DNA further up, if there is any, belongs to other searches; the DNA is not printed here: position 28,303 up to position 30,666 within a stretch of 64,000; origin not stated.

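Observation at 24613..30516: Bacterial-style nucleotide-heptose synthesis and tailoring cassette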

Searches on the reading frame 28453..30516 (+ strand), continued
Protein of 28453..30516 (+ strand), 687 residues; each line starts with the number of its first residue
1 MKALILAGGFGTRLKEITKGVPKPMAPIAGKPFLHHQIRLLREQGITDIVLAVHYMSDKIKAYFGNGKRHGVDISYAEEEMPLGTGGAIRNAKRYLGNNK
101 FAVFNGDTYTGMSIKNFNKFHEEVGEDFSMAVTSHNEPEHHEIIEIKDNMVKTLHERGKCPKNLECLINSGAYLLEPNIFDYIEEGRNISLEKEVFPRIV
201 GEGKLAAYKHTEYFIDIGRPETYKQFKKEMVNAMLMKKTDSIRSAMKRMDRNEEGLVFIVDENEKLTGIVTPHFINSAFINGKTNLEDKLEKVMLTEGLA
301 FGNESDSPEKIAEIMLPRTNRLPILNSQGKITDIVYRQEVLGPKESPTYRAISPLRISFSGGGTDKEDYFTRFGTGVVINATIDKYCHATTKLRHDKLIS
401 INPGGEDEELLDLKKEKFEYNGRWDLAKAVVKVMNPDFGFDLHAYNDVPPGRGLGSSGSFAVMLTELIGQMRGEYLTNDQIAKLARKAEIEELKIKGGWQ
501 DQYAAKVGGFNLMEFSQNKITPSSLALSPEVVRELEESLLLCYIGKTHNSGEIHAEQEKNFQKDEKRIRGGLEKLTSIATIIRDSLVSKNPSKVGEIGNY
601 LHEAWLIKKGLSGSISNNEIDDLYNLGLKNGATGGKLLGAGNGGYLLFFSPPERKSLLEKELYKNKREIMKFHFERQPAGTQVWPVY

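Call 13: find_encoding_contigs(protein=P0065, flank=10000, max_places=2)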
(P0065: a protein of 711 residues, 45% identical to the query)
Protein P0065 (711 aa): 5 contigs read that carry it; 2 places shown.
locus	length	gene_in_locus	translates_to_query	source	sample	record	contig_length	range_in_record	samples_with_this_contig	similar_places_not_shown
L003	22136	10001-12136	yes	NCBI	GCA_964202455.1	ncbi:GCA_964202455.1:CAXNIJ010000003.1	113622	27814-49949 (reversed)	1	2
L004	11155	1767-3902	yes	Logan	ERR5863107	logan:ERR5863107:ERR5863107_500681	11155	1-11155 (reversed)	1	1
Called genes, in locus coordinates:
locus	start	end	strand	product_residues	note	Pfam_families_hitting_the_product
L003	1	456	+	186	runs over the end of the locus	PF00908:dTDP_sugar_isom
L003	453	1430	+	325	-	PF01073:3Beta_HSD, PF01370:Epimerase, PF02719:Polysacc_synt_2, PF04321:RmlD_sub_bind, PF07993:NAD_binding_4 (weak), PF16363:GDP_Man_Dehyd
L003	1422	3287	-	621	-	PF01073:3Beta_HSD, PF01370:Epimerase, PF02719:Polysacc_synt_2, PF04321:RmlD_sub_bind, PF16363:GDP_Man_Dehyd, PF07993:NAD_binding_4, PF00483:NTP_transferase, PF12804:NTP_transf_3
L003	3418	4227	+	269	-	PF00535:Glycos_transf_2 (weak), PF13632:Glyco_trans_2_3 (weak)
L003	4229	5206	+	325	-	PF00535:Glycos_transf_2, PF10111:Glyco_tranf_2_2 (weak), PF13641:Glyco_tranf_2_3 (faint)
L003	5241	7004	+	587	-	PF02543:Carbam_trans_N, PF22521:HypF_C_2 (weak), PF16861:Carbam_trans_C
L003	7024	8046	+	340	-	PF01073:3Beta_HSD (weak), PF01370:Epimerase, PF02719:Polysacc_synt_2, PF04321:RmlD_sub_bind, PF16363:GDP_Man_Dehyd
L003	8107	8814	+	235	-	-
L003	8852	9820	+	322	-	PF01073:3Beta_HSD, PF01370:Epimerase, PF02719:Polysacc_synt_2 (weak), PF04321:RmlD_sub_bind, PF16363:GDP_Man_Dehyd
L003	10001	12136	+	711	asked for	PF00483:NTP_transferase, PF12804:NTP_transf_3, PF00571:CBS (faint), PF00288:GHMP_kinases_N, PF08544:GHMP_kinases_C (weak)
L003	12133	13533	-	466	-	PF00702:Hydrolase, PF12710:HAD (faint), PF13419:HAD_2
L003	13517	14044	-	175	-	PF01965:DJ-1_PfpI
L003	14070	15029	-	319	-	PF02779:Transket_pyr, PF02780:Transketolase_C (weak)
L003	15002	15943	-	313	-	PF00676:E1_dh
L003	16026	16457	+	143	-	PF00293:NUDIX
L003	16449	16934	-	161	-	PF01467:CTP_transf_like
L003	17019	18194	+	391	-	PF01041:DegT_DnrJ_EryC1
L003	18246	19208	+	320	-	PF01073:3Beta_HSD, PF01370:Epimerase, PF16363:GDP_Man_Dehyd, PF13460:NAD_binding_10 (weak)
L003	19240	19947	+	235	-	-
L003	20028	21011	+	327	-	PF01073:3Beta_HSD, PF01370:Epimerase, PF02719:Polysacc_synt_2 (weak), PF04321:RmlD_sub_bind (weak), PF05368:NmrA, PF16363:GDP_Man_Dehyd, PF13460:NAD_binding_10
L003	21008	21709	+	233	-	-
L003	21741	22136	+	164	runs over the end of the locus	PF01467:CTP_transf_like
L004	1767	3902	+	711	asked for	PF00483:NTP_transferase, PF12804:NTP_transf_3, PF00571:CBS (faint), PF00288:GHMP_kinases_N, PF08544:GHMP_kinases_C (weak)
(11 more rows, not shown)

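Call 14: find_encoding_contigs(protein=P0112, flank=10000, max_places=2)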
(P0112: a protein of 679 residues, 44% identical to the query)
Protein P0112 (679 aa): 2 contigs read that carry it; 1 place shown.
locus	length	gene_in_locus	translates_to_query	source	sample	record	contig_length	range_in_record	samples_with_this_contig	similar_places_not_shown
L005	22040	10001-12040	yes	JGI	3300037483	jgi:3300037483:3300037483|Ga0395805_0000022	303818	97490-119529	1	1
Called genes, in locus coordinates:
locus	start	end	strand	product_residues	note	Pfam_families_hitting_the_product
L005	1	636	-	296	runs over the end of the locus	PF01370:Epimerase, PF04321:RmlD_sub_bind, PF02719:Polysacc_synt_2, PF16363:GDP_Man_Dehyd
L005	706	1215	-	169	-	-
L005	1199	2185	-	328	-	PF04055:Radical_SAM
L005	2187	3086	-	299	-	PF13506:Glyco_transf_21 (weak), PF13641:Glyco_tranf_2_3, PF00535:Glycos_transf_2, PF10111:Glyco_tranf_2_2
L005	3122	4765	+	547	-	PF13524:Glyco_trans_1_2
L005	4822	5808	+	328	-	PF01073:3Beta_HSD, PF01370:Epimerase, PF02719:Polysacc_synt_2, PF04321:RmlD_sub_bind, PF16363:GDP_Man_Dehyd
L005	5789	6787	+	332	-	PF01073:3Beta_HSD, PF01370:Epimerase, PF02719:Polysacc_synt_2 (weak), PF05368:NmrA, PF16363:GDP_Man_Dehyd, PF13460:NAD_binding_10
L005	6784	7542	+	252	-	PF01370:Epimerase, PF04321:RmlD_sub_bind (weak)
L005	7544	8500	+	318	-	PF01073:3Beta_HSD, PF01370:Epimerase, PF04321:RmlD_sub_bind (faint), PF05368:NmrA (weak), PF13460:NAD_binding_10, PF16363:GDP_Man_Dehyd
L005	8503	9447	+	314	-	PF01073:3Beta_HSD (weak), PF01370:Epimerase, PF04321:RmlD_sub_bind, PF16363:GDP_Man_Dehyd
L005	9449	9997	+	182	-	PF00702:Hydrolase (weak), PF08645:PNK3P (weak), PF13419:HAD_2 (weak), PF13242:Hydrolase_like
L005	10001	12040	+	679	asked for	PF00483:NTP_transferase, PF12804:NTP_transf_3, PF00571:CBS (faint), PF00288:GHMP_kinases_N, PF08544:GHMP_kinases_C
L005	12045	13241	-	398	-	PF00676:E1_dh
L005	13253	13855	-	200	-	PF13580:SIS_2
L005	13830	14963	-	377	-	PF01041:DegT_DnrJ_EryC1, PF01212:Beta_elim_lyase (weak)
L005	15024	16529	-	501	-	PF01943:Polysacc_synt, PF03023:MurJ (faint), PF13440:Polysacc_synt_3, PF01554:MatE (weak)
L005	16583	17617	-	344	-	PF01370:Epimerase, PF04321:RmlD_sub_bind, PF16363:GDP_Man_Dehyd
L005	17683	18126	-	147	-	PF00293:NUDIX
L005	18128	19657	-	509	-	PF02355:SecD_SecF_C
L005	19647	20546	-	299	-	PF02355:SecD_SecF_C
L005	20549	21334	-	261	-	PF00459:Inositol_P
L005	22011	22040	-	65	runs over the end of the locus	PF01194:RNA_pol_N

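Call 15: find_encoding_contigs(protein=P0001, flank=10000, max_places=2)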
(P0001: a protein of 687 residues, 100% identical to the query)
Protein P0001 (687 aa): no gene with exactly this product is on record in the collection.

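Call 18: search_solved_structures(query=window:28453-30516:+, max_evalue=0.00001)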
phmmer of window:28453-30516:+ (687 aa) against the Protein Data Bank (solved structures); distinct sequences matched with E-value up to 0.00001: 64 (the best 60 are shown).
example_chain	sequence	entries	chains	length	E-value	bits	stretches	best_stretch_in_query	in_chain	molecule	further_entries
4n3o_A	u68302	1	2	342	2e-47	165.3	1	348-683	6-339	Putative D-glycero-D-manno-heptose 7-phosphate kinase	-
4usm_A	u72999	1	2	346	1.6e-45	159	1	349-686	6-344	PUTATIVE SUGAR KINASE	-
4usk_A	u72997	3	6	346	9e-45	156.5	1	349-686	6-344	PUTATIVE SUGAR KINASE | SUGAR KINASE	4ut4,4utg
3k85_A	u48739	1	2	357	7.8e-44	153.4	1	350-687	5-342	D-glycero-D-manno-heptose 1-phosphate kinase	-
7d72_K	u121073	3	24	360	1.1e-33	119.9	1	1-224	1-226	Mannose-1-phosphate guanyltransferase beta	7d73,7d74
8yre_D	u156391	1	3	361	1.9e-33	119.1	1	1-230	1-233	Mannose-1-phosphate guanylyltransferase 1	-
7x8j_A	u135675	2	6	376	2.1e-33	118.9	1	1-230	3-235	Mannose-1-phosphate guanylyltransferase 1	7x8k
6jq8_A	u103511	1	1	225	2.9e-33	118.5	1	3-225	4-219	Putative 6-deoxy-D-mannoheptose pathway protein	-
5xhw_A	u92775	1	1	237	7.3e-33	117.1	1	3-225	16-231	Putative 6-deoxy-D-mannoheptose pathway protein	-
7whr_B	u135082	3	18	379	2.1e-32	115.6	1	1-230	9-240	Nucleotidyl transferase family protein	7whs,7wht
8x7s_B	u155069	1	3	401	3.1e-26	95.2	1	1-235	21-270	UTP--glucose-1-phosphate uridylyltransferase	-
8hhd_A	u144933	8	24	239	5.8e-23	84.4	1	1-226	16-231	Nucleotidyl transferase | N-acetylmuramate alpha-1-phosphate uridylyltransferase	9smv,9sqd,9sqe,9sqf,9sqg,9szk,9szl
4y7t_A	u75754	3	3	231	2.4e-22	82.4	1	1-219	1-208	Nucleotidyl transferase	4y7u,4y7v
1tzf_A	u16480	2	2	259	5.8e-21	77.8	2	2-77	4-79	Glucose-1-phosphate cytidylyltransferase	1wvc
3hl3_A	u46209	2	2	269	2.2e-19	72.6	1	1-187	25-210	Glucose-1-phosphate thymidylyltransferase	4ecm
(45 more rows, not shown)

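Call 32: find_related_loci(query=A1, collection=genome_contigs, flank=10000)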
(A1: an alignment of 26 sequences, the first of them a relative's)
Query A1 (687 aa) in genome_contigs; peptide patterns used: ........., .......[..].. (x = any residue, [..] = any of these).
600 stretches matched a pattern (row limit reached: there are more); 590 encode a relative of the query (tblastn E <= 1e-3); the best 80 are kept; 80 distinct loci.
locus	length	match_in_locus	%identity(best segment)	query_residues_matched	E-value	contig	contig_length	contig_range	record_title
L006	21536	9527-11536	48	1-684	0e+0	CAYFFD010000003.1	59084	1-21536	MAG TPA_asm: Candidatus Woesearchaeota archaeon isolate ERP003628_co1_44 genome assembly, contig: NODE_86_length_59084_c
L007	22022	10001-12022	45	1-684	0e+0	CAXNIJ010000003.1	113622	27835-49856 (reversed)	MAG: Candidatus Pacearchaeota archaeon isolate MaH-04nov19-88 genome assembly, contig: MaH-04nov19-C194, whole genome sh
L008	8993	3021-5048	43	1-684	2e-179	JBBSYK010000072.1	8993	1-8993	MAG: Nanoarchaeota archaeon isolate H32-bin099_1 H32_bin099_1_000000000072, whole genome shotgun sequence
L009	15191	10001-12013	45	1-684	2e-178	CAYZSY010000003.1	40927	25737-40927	MAG TPA_asm: Candidatus Woesearchaeota archaeon isolate SRP050083_co3_204 genome assembly, contig: NODE_606_length_40927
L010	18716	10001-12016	46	1-686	0e+0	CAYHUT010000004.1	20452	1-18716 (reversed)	MAG TPA_asm: Candidatus Woesearchaeota archaeon isolate ERP119705_co15_514 genome assembly, contig: NODE_2476_length_204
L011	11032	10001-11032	41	1-350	2e-91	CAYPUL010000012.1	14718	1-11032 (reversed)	MAG TPA_asm: Candidatus Woesearchaeota archaeon isolate SRP178908_co2_46 genome assembly, contig: NODE_1997_length_14718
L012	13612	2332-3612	35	255-684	4e-72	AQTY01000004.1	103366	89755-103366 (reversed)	Candidatus Nitromaritima sp. SCGC AAA288-L16 A288L16DRAFT_Contig_0001_.4_C, whole genome shotgun sequence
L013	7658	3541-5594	38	1-686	2e-92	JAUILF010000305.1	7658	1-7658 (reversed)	MAG: Bacteroidia bacterium isolate Co_bin.39 NODE_54116_length_7658_cov_0.967069, whole genome shotgun sequence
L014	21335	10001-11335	36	232-684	3e-66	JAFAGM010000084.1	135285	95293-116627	MAG: Proteobacteria bacterium isolate OH_SBlB_28 k127_295753, whole genome shotgun sequence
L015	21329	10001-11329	35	234-684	2e-65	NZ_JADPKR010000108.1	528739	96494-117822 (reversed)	Bradyrhizobium sp. 141 13LoS18_3_3, whole genome shotgun sequence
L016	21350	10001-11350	36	229-686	1e-64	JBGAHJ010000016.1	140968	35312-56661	MAG: Rubrivivax sp. isolate MAG_MBR_H125.50 MBRH125-50_opera_contig_676, whole genome shotgun sequence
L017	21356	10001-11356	34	222-684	4e-64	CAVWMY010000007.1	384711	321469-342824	MAG: uncultured Alphaproteobacteria bacterium isolate MFD09368.bin.1.213 genome assembly, contig: contig_24486, whole ge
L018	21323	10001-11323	35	236-684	9e-64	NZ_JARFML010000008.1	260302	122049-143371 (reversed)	Bradyrhizobium yuanmingense strain ALSPC2050 NODE_8_length_260302_cov_18.72, whole genome shotgun sequence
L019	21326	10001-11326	36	234-684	3e-63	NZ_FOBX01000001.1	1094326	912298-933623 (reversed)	Bradyrhizobium sp. OK095, whole genome shotgun sequence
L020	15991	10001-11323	34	236-684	3e-62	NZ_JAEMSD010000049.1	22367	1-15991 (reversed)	MAG: Bradyrhizobium sp. isolate SupBloom_Metag_066 Bloom_2_NODE_919_length_22367_cov_6.012370, whole genome shotgun sequ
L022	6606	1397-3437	33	4-684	8e-87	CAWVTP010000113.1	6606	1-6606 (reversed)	MAG TPA_asm: uncultured Puniceicoccaceae bacterium isolate ERR3589583_concoct_116 genome assembly, contig: ERZ7462696.10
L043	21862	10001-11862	30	1-624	4e-67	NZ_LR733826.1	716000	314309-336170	Pseudomonas sp. 8Z isolate Pseudomonas sp. 8Z, whole genome shotgun sequence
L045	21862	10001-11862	29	1-624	6e-68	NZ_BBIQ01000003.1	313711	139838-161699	Pseudomonas fulva NBRC 16637 = DSM 17717 strain NBRC 16637, whole genome shotgun sequence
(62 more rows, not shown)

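Call 46: find_homologous_proteins(query=L005:13253-13855:-, max_evalue=1e-10)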
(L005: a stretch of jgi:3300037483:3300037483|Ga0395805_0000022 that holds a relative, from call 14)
Query L005:13253-13855:- (200 aa): 7999 proteins with E <= 1e-10 among 8000 candidates; the best 120 are listed.
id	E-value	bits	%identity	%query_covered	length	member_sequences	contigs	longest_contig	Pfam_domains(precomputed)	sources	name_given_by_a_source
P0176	8.4e-119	412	100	96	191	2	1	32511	PF13580.12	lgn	-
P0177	5.8e-91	321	78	95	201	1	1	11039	PF13580.12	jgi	-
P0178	9.0e-87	308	76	93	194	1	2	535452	PF13580.12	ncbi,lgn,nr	ncbi:MAG: phosphoheptose isomerase [Candidatus Parcubacteria bacterium]|nr:MAG: phosphoheptose isome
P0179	9.5e-87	308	75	94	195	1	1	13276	PF13580.12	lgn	-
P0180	2.2e-81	290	71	92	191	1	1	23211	PF13580.12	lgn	-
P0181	3.0e-81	290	71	93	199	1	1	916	PF13580.12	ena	-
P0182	2.7e-80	287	71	92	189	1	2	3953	PF13580.12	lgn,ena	-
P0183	8.0e-79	282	67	95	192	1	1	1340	PF13580.12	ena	-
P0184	1.7e-78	281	68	91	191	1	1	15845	PF13580.12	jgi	jgi:D-sedoheptulose 7-phosphate isomerase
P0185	3.1e-78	280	69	93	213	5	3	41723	PF01380.28,PF13580.12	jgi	-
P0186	2.5e-77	277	69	92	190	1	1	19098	PF13580.12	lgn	-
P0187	3.5e-77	276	68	94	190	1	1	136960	PF13580.12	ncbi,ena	-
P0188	2.2e-76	274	67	93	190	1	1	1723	PF13580.12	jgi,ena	-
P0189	4.1e-76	273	69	91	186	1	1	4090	PF13580.12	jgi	jgi:D-sedoheptulose 7-phosphate isomerase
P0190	4.6e-76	273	67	92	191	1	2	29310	PF01380.28,PF13580.12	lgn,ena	-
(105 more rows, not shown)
